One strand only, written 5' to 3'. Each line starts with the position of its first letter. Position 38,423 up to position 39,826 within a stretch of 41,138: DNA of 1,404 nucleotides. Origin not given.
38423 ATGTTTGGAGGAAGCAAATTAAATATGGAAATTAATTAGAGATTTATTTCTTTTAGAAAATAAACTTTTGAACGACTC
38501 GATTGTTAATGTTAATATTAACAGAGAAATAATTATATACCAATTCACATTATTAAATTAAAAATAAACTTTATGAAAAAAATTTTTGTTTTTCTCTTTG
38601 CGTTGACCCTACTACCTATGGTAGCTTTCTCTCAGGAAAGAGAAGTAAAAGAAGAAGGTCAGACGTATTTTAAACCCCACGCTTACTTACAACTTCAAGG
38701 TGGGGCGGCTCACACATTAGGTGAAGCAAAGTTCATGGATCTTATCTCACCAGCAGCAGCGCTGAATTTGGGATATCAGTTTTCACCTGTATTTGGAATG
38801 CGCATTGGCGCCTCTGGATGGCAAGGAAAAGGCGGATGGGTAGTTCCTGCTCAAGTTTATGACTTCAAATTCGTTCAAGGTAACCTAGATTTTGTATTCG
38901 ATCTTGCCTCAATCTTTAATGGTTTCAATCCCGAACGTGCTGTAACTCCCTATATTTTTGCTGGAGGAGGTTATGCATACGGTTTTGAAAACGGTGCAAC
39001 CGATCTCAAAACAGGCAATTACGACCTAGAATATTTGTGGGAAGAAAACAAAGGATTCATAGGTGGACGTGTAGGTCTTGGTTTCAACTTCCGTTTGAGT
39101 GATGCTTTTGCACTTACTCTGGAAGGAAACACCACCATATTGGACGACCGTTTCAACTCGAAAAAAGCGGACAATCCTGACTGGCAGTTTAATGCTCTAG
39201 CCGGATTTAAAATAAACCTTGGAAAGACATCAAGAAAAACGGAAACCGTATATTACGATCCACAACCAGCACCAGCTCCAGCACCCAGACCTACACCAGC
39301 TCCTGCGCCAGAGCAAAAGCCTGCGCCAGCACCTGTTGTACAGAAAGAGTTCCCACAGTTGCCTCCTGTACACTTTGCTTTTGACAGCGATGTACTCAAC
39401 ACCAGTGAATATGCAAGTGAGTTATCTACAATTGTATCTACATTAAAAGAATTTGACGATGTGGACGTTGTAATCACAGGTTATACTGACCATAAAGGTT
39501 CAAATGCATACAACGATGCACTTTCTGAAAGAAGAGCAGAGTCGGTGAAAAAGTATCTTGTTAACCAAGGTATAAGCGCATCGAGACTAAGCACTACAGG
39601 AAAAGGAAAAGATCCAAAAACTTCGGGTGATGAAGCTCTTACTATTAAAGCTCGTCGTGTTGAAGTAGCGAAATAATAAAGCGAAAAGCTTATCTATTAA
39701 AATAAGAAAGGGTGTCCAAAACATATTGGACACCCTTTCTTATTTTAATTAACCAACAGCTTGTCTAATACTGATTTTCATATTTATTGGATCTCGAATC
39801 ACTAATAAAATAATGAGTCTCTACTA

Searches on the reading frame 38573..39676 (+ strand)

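Call 57: search_protein_families(library=pfam, proteins=[window:38573-39676:+], max_evalue=0.00001)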
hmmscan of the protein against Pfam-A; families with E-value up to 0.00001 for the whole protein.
window:38573-39676:+ (367 aa): 1 family
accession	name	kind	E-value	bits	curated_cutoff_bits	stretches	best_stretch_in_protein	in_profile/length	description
PF00691.25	OmpA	-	8.3e-21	74.6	27.2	1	268-348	2-83/98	OmpA family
